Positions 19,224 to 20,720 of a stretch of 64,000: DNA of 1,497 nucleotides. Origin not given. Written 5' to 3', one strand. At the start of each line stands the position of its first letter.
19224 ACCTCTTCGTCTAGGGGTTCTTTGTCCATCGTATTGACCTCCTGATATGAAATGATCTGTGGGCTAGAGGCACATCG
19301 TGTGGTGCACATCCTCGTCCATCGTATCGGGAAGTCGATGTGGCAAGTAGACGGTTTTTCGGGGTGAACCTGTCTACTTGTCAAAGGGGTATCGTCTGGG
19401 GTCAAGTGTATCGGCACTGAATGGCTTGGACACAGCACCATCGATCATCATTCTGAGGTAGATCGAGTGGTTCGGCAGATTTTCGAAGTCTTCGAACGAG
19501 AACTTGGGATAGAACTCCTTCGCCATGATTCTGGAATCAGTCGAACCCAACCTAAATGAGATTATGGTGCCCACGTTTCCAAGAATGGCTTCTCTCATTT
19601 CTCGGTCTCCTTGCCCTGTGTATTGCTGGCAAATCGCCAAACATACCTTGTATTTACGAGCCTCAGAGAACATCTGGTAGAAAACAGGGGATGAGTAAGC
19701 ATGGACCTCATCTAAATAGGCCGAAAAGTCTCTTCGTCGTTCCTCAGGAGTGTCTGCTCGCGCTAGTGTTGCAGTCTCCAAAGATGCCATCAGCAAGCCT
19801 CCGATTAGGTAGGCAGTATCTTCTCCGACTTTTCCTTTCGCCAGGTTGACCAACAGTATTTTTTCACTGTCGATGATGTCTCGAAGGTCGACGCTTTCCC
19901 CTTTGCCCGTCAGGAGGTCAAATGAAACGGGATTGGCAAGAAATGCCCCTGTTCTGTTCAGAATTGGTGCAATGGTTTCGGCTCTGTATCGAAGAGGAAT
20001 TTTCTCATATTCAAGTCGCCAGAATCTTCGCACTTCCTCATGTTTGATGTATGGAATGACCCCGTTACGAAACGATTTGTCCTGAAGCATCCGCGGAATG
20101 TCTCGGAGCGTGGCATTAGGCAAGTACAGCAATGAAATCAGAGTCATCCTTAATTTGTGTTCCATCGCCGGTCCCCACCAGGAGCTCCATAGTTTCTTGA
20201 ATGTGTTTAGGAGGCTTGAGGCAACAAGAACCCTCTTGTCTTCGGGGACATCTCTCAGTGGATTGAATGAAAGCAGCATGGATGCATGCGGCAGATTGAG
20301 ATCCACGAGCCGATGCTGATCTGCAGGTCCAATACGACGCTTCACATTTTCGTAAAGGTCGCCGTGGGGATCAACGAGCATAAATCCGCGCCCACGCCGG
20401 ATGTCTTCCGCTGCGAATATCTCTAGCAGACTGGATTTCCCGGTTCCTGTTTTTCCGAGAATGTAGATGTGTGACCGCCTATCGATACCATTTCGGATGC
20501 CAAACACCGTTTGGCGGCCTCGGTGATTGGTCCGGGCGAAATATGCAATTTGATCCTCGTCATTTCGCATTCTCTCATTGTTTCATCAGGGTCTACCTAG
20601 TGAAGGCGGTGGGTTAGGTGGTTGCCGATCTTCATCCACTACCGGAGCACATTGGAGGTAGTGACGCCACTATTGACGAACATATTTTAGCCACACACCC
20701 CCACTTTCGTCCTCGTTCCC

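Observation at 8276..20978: Integrative mobilizable element: integrase, cargo, T4CP, MobC, relaxase, RadC and P-loop ATPase, with no mating-pore genes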

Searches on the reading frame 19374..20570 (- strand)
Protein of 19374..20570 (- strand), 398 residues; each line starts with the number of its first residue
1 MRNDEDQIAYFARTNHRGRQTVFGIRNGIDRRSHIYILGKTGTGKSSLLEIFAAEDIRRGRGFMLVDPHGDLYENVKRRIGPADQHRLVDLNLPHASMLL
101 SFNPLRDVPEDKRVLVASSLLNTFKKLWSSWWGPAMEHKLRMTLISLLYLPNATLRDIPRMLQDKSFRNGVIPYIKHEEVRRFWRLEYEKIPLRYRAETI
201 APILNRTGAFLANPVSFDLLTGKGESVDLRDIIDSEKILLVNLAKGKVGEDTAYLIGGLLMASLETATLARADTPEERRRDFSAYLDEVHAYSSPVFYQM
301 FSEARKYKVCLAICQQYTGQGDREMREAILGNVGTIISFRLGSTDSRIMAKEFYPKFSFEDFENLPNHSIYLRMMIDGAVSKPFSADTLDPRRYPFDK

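Call 8: search_protein_families(library=pfam, proteins=[window:19374-20570:-], max_evalue=0.01)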
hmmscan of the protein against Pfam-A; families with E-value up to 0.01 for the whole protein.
window:19374-20570:- (398 aa): 3 families
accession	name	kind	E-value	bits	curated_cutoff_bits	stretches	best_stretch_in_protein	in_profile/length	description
PF01935.23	DUF87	-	1.6e-05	25.5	23.2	1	33-75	24-66/220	Helicase HerA, central domain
PF00005.33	ABC_tran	-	0.0036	18.4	25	0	29-57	8-36/137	ABC transporter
PF10412.15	TrwB_AAD_bind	-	0.0071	15.7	20.5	0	32-85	15-62/387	Type IV secretion-system coupling protein DNA-binding domain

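Call 14: search_protein_families(library=ncbifam, proteins=[window:19374-20570:-], max_evalue=0.01)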
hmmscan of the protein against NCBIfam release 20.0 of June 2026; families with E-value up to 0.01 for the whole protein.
window:19374-20570:- (398 aa): 8 families
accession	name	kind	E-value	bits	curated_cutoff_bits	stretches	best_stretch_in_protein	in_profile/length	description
TIGR03743.1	SXT_TraD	subfamily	6.2e-08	31.5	366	1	31-77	174-222/636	conjugative transfer system coupling protein TraD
TIGR03754.1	conj_TOL_TraD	equivalog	4.4e-07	28.8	647.55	1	30-97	178-250/643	type IV conjugative transfer system coupling protein TraD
NF045973.1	conju_CD1115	equivalog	1.8e-06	27.1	250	1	31-126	23-120/442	VirD4-like conjugal transfer protein, CD1115 family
NF053655.1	CedD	equivalog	1.5e-05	23.9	600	1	21-93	211-281/527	DNA-translocating ATPase CedD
NF010447.0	PRK13873.1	equivalog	0.00063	17.8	1020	1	20-176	429-584/815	conjugal transfer protein TrbE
NF041447.1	TrbC_conju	equivalog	0.0012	17.3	800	0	30-69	127-166/685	F-type conjugative transfer protein TrbC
NF010404.0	PRK13830.1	subfamily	0.0046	14.8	810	1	21-124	445-546/818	conjugal transfer protein TrbE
NF006799.0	PRK09302.1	equivalog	0.0054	15.3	408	1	27-65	268-306/515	circadian clock protein KaiC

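Call 35: find_homologous_proteins(query=window:19374-20570:-)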
Query window:19374-20570:- (398 aa): 5443 proteins with E <= 0.001 among 8000 candidates; the best 120 are listed.
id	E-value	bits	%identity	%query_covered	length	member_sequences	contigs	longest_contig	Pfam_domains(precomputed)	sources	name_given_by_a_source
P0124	4.6e-252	854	100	95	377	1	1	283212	PF01935.24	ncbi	-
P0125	2.8e-145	502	60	96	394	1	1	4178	PF10412.16,PF01935.24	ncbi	-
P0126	1.9e-140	486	56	96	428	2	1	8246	PF01935.24,PF12696.14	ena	-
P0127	7.1e-126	438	50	97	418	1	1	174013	PF10412.16,PF01935.24,PF12696.14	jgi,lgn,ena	jgi:hypothetical protein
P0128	8.2e-126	438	51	98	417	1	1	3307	PF10412.16,PF01935.24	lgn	-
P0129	8.9e-126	438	51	98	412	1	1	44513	PF10412.16,PF01935.24,PF12696.14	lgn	-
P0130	3.3e-125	436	53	97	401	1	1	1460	PF10412.16,PF02534.21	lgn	-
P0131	3.5e-125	436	53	96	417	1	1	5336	PF10412.16,PF01935.24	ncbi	-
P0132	6.0e-125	435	51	97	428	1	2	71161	PF10412.16,PF01935.24,PF12696.14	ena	-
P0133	1.4e-124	434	50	98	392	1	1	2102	-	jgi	jgi:type IV secretory pathway TraG/TraD family ATPase VirD4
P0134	1.4e-124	434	51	99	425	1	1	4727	PF10412.16,PF01935.24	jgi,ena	-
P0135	8.7e-124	431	50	97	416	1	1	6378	PF10412.16,PF01935.24,PF12696.14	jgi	jgi:hypothetical protein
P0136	1.0e-123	431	51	97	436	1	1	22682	PF10412.16,PF01935.24,PF12696.14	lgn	-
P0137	1.4e-123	431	52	96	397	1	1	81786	PF10412.16,PF12696.14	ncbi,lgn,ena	-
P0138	1.8e-123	430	51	97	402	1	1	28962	PF10412.16,PF01935.24,PF13401.13,PF02534.21,PF13191.13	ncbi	-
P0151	1.0e-122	428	52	97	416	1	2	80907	PF10412.16,PF01935.24,PF12696.14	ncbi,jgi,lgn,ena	ncbi:MAG TPA: DUF87 domain-containing protein [Pyrinomonadaceae bacterium]|jgi:hypothetical protein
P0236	5.4e-120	419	52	97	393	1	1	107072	PF10412.16,PF01935.24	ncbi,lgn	-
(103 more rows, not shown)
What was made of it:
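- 19374..20570 (-): Soluble TrwB-like (coupling-protein superfamily) ATPase with no TM segment. More than 5400 relatives of 390-440 aa (call 35).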

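Call 36: search_solved_structures(query=window:19374-20570:-, max_evalue=1)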
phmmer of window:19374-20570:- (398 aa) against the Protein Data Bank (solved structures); distinct sequences matched with E-value up to 1: 15.
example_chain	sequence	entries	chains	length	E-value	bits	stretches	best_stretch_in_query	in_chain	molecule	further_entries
1gl6_A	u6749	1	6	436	0.00042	22.6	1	21-76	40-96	ATPASE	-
1e9r_A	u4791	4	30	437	0.00042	22.6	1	21-76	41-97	CONJUGAL TRANSFER PROTEIN TRWB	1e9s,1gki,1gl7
6sz9_A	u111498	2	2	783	0.002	20.3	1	9-76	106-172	IcmO (DotL)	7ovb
8ipt_C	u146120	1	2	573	0.021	17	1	17-80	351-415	ABC transporter, CydDC cysteine exporter (CydDC-E) family, permease/ATP-binding protein Cy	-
8ips_A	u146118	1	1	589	0.021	17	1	17-80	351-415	ABC transporter, CydDC cysteine exporter (CydDC-E) family, permease/ATP-binding protein Cy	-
7zd5_C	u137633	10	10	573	0.047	15.9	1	17-80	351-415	ATP-binding/permease protein CydC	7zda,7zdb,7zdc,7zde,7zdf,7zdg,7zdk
7zdr_C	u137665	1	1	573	0.047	15.8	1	17-80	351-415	ATP-binding/permease protein CydC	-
7zds_C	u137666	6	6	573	0.047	15.8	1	17-80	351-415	ATP-binding/permease protein CydC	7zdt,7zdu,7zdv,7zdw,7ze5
9tby_C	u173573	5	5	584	0.048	15.8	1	17-80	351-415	Glutathione/L-cysteine transport system ATP-binding/permease protein CydC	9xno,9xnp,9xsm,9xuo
2l9f_A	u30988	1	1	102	0.34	13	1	266-329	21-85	CalE8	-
7aoi_XL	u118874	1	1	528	0.49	12.5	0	30-77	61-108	GTP-binding protein, putative,mt-EngA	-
6yxx_EA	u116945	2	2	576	0.62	12.1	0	30-77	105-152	mt-EngA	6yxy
4d2i_A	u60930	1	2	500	0.75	11.9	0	33-78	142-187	HERA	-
6di7_A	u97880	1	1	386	0.84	11.7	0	21-65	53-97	Putative sorting protein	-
6def_A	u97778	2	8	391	0.87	11.7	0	21-65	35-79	Vps1 GTPase-BSE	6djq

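Call 37: find_encoding_contigs(protein=P0127, flank=8000, max_places=1)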
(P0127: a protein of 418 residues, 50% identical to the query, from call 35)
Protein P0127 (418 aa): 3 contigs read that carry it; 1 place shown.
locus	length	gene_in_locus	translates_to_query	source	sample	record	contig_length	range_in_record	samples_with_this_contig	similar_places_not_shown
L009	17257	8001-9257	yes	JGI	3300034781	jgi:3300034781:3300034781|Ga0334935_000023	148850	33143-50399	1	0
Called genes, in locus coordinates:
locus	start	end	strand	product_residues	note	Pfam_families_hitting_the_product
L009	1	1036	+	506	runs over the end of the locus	PF00239:Resolvase, PF07508:Recombinase, PF13408:Zn_ribbon_recom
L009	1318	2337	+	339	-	PF17761:DUF1016_N, PF06250:YhcG_C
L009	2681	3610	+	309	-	PF09254:FokI_cleav_dom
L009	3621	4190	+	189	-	-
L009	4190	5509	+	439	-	PF06508:QueC (weak)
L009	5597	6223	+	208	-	-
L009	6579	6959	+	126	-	PF13730:HTH_36 (faint)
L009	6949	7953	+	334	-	PF01555:N6_N4_Mtase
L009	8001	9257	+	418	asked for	PF10412:TrwB_AAD_bind, PF01935:DUF87 (faint), PF12696:TraG-D_C (weak)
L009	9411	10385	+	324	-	-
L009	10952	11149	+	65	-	PF12728:HTH_17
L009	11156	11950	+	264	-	PF00142:Fer4_NifH (faint), PF01656:CbiA, PF09140:MipZ, PF10609:ParA (weak), PF13614:AAA_31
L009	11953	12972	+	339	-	-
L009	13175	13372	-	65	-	-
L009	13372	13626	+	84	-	-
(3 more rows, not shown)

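Call 38: find_encoding_contigs(protein=P0151, flank=8000, max_places=1)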
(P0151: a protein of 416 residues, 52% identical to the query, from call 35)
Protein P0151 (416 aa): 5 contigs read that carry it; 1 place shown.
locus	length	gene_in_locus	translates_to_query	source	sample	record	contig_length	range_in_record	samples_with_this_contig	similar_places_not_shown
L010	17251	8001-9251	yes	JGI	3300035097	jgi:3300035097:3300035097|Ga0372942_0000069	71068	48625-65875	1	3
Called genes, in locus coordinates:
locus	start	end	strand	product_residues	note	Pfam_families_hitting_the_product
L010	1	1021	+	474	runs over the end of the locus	PF13676:TIR_2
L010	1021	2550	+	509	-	-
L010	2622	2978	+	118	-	-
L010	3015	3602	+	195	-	-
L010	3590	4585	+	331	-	PF13676:TIR_2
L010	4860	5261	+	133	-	PF13730:HTH_36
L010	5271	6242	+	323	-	PF08241:Methyltransf_11 (faint), PF09445:Methyltransf_15 (faint), PF13649:Methyltransf_25 (faint), PF13847:Methyltransf_31 (faint), PF01555:N6_N4_Mtase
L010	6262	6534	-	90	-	PF01381:HTH_3 (weak)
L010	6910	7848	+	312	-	PF13308:YARHG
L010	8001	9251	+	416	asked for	PF01935:DUF87, PF10412:TrwB_AAD_bind, PF12696:TraG-D_C (faint)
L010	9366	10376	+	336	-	PF06067:DUF932 (weak)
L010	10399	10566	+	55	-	-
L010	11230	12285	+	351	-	PF02475:TRM5-TYW2_MTfase, PF05175:MTS (weak), PF06325:PrmA, PF13847:Methyltransf_31 (weak), PF08241:Methyltransf_11 (weak), PF13649:Methyltransf_25, PF17286:PRMT5_C, PF22528:PRMT_C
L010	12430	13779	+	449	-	-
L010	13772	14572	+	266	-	PF10609:ParA, PF01656:CbiA, PF09140:MipZ (faint), PF13614:AAA_31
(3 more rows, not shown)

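Call 39: find_encoding_contigs(protein=P0236, flank=8000, max_places=1)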
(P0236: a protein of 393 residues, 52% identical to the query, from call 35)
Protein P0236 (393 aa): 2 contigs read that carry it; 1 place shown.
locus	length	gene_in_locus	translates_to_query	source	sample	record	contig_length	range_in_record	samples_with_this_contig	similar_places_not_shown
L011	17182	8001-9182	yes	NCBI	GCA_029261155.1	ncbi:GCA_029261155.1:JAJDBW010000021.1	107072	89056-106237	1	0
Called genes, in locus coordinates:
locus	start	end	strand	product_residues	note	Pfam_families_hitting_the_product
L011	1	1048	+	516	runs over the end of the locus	PF00239:Resolvase, PF07508:Recombinase, PF13408:Zn_ribbon_recom (weak)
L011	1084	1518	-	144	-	PF00583:Acetyltransf_1, PF13508:Acetyltransf_7, PF13527:Acetyltransf_9 (weak)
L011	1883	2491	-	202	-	PF13576:Pentapeptide_3 (weak), PF13599:Pentapeptide_4, PF00805:Pentapeptide (weak)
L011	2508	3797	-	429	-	PF04055:Radical_SAM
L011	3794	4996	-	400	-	PF04055:Radical_SAM, PF13186:SPASM (weak)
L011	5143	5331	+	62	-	-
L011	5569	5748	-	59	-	-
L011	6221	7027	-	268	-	PF01930:Cas_Cas4 (faint), PF12705:PDDEXK_1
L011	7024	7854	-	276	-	-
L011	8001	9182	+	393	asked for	PF10412:TrwB_AAD_bind, PF01935:DUF87 (weak)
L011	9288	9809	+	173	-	-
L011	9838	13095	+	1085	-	PF26449:DUF8128 (weak), PF10412:TrwB_AAD_bind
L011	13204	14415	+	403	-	PF08808:RES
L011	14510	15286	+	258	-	-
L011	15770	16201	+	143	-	PF01078:Mg_chelatase (weak), PF13335:Mg_chelatase_C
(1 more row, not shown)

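Call 57: search_solved_structures(query=A1, max_evalue=1)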
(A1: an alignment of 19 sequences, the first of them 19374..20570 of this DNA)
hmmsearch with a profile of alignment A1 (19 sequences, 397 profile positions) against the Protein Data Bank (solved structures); distinct sequences matched with E-value up to 1: 48.
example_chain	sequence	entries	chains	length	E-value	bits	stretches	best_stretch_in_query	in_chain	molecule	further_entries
1gl6_A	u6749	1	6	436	3e-09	39.4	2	33-76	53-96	ATPASE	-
1e9r_A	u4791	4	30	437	3e-09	39.4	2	33-76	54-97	CONJUGAL TRANSFER PROTEIN TRWB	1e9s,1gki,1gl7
6sz9_A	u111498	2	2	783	6.7e-08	34.9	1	16-93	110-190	IcmO (DotL)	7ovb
8xau_A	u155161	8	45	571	0.00077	21.6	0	295-365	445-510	ATP-binding protein | HerA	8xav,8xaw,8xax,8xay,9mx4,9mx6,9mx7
6ha8_V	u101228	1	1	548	0.0014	20.6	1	34-65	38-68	Nucleotide-binding protein ExpZ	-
2kjq_A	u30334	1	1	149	0.0043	19.1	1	28-68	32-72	DnaA-related protein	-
7nhl_0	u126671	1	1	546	0.0046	19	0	23-77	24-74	Lincosamide-streptogramin A resistance protein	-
7zds_C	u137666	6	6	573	0.009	18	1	28-80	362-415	ATP-binding/permease protein CydC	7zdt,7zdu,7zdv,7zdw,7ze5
7zd5_C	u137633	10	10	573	0.0092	18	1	28-80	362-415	ATP-binding/permease protein CydC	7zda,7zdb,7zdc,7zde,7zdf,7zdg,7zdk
7zdr_C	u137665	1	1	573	0.0092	18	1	28-80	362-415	ATP-binding/permease protein CydC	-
9tby_C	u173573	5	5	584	0.0094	18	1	28-80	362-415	Glutathione/L-cysteine transport system ATP-binding/permease protein CydC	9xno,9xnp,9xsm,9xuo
9x1l_A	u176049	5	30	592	0.012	17.7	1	33-74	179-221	DNA helicase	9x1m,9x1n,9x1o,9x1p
7p48_6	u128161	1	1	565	0.013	17.5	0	32-70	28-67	ABC-F type ribosomal protection protein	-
8ipt_C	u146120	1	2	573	0.017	17.1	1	28-80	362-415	ABC transporter, CydDC cysteine exporter (CydDC-E) family, permease/ATP-binding protein Cy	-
8ips_A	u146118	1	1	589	0.018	17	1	28-80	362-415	ABC transporter, CydDC cysteine exporter (CydDC-E) family, permease/ATP-binding protein Cy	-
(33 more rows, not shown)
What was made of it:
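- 19374..20570 (-): The profile's best PDB match is TrwB at 3e-9, then DotL at 7e-8 (call 57).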

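Call 58: search_protein_families(library=padloc, proteins=[window:19374-20570:-], max_evalue=0.001)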
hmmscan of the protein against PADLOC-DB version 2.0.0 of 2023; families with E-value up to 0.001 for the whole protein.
window:19374-20570:- (398 aa): 3 families
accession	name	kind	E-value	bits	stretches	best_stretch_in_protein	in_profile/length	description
PDLC04140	mad8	-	3.9e-13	47.6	1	18-351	13-264/314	mads_8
PDLC04105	HerA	-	9.9e-06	22.4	0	288-355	439-502/576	-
PDLC04103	HerA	-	0.0002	17.8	0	297-348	469-517/579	-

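Call 80: predict_structure(alignment_id=A3)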
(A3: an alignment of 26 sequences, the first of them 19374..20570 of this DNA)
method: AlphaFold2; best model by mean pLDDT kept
length: 398 residues; sequences in the alignment: 26
mean_pLDDT: 85.0   pTM: 0.84
mean pLDDT of the five models: 85.0, 79.8, 78.3, 66.0, 62.1
residues with pLDDT >= 90: 136; 70-90: 234; 50-70: 23; < 50: 5
segments of 3 or more residues with pLDDT < 50: 1-3
pLDDT, mean of each block of 10 residues (from residue 1): 62 80 77 85 88 89 92 92 90 66 83 89 87 90 95 90 95 94 94 89 87 81 76 94 83 86 89 90 90 78 85 86 81 88 89 86 85 76 82 56
secondary structure, 60 per line:
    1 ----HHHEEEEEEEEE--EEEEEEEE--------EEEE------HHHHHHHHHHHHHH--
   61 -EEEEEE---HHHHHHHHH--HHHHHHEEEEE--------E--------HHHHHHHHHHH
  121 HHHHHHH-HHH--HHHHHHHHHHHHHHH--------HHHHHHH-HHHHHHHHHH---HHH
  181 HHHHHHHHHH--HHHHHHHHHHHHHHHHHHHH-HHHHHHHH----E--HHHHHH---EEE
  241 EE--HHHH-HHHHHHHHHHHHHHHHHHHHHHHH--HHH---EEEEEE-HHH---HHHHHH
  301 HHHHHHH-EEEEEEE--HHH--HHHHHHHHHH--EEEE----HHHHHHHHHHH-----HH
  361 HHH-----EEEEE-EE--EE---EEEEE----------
elements in order: E8-16 E19-26 E35-38 H45-58 E62-67 H71-79 H82-87 E88-92 H110-127 H134-148 H157-163 H165-174 H178-190 H193-212 H214-221 H229-234 E238-242 H245-248 H250-273 E282-287 H295-307 E309-315 H323-332 E335-338 H343-353 H359-363 E369-373 E384-388
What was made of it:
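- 19374..20570 (-): The AF2 model has pLDDT 85 (call 80).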

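Call 82: fold_search(model_id=the predicted structure, library=pdb)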
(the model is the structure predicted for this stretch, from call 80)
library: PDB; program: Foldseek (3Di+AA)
matches with E <= 10: 1047; with E <= 0.001: 87
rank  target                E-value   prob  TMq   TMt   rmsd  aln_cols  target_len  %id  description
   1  1e9s_I                1.5e-12  1.00  0.61  0.58   5.3       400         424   16  Bacterial conjugative coupling protein TrwBdeltaN70. Unbound monoclinic form. (released 2001-02-06)
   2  1e9s_K                2.7e-12  1.00  0.65  0.62   5.0       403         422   15  Bacterial conjugative coupling protein TrwBdeltaN70. Unbound monoclinic form. (released 2001-02-06)
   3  1e9s_L                5.2e-12  1.00  0.62  0.59   5.8       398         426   16  Bacterial conjugative coupling protein TrwBdeltaN70. Unbound monoclinic form. (released 2001-02-06)
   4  1e9s_E                7.5e-12  1.00  0.63  0.60   5.2       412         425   14  Bacterial conjugative coupling protein TrwBdeltaN70. Unbound monoclinic form. (released 2001-02-06)
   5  1e9s_G                8.7e-12  1.00  0.62  0.58   5.9       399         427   15  Bacterial conjugative coupling protein TrwBdeltaN70. Unbound monoclinic form. (released 2001-02-06)
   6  1gl6_B                1.2e-11  1.00  0.61  0.59   5.4       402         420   15  Plasmid coupling protein TrwB in complex with the non-hydrolysable GTP analogue GDPNP (released 2002-05-16)
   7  1e9s_B                1.3e-11  1.00  0.63  0.60   5.2       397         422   14  Bacterial conjugative coupling protein TrwBdeltaN70. Unbound monoclinic form. (released 2001-02-06)
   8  1e9s_M                1.4e-11  1.00  0.62  0.59   5.4       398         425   14  Bacterial conjugative coupling protein TrwBdeltaN70. Unbound monoclinic form. (released 2001-02-06)
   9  1gl6_E                1.5e-11  1.00  0.64  0.62   5.4       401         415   15  Plasmid coupling protein TrwB in complex with the non-hydrolysable GTP analogue GDPNP (released 2002-05-16)
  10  1e9s_D                1.7e-11  1.00  0.64  0.62   5.2       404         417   15  Bacterial conjugative coupling protein TrwBdeltaN70. Unbound monoclinic form. (released 2001-02-06)
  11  1e9s_A                2.2e-11  1.00  0.62  0.58   5.9       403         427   16  Bacterial conjugative coupling protein TrwBdeltaN70. Unbound monoclinic form. (released 2001-02-06)
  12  1gl7_B                2.4e-11  1.00  0.63  0.61   5.5       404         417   15  Plasmid coupling protein TrwB in complex with the non-hydrolisable ATP-analogue ADPNP. (released 2002-05-16)
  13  1e9s_F                2.6e-11  1.00  0.60  0.57   6.3       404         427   16  Bacterial conjugative coupling protein TrwBdeltaN70. Unbound monoclinic form. (released 2001-02-06)
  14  1gl7_G                3.1e-11  1.00  0.64  0.62   5.2       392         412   15  Plasmid coupling protein TrwB in complex with the non-hydrolisable ATP-analogue ADPNP. (released 2002-05-16)
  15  1gl7_A                3.7e-11  1.00  0.65  0.63   5.1       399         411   14  Plasmid coupling protein TrwB in complex with the non-hydrolisable ATP-analogue ADPNP. (released 2002-05-16)
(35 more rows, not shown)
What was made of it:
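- Closest known: TrwB. Same: Same fold over about 400 residues, including the helical insertion (Foldseek E 1.5e-12, TM 0.61-0.65, call 82).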

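Call 87: find_encoding_contigs(protein=P0126, flank=8000, max_places=1)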
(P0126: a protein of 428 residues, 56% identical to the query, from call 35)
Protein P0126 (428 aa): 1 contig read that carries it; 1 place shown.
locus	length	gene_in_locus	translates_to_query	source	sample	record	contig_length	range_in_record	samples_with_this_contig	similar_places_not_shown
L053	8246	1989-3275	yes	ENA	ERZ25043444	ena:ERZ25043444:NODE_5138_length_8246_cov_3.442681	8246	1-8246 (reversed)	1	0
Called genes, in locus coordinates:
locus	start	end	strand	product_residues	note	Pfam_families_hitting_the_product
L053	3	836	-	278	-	?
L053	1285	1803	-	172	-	PF04002:RadC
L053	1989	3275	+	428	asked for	PF01935:DUF87 (faint), PF12696:TraG-D_C (weak)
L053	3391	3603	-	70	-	-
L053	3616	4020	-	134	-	-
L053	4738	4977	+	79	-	PF14947:HTH_45 (weak)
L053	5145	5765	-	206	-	-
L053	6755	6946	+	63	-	-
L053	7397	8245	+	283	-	?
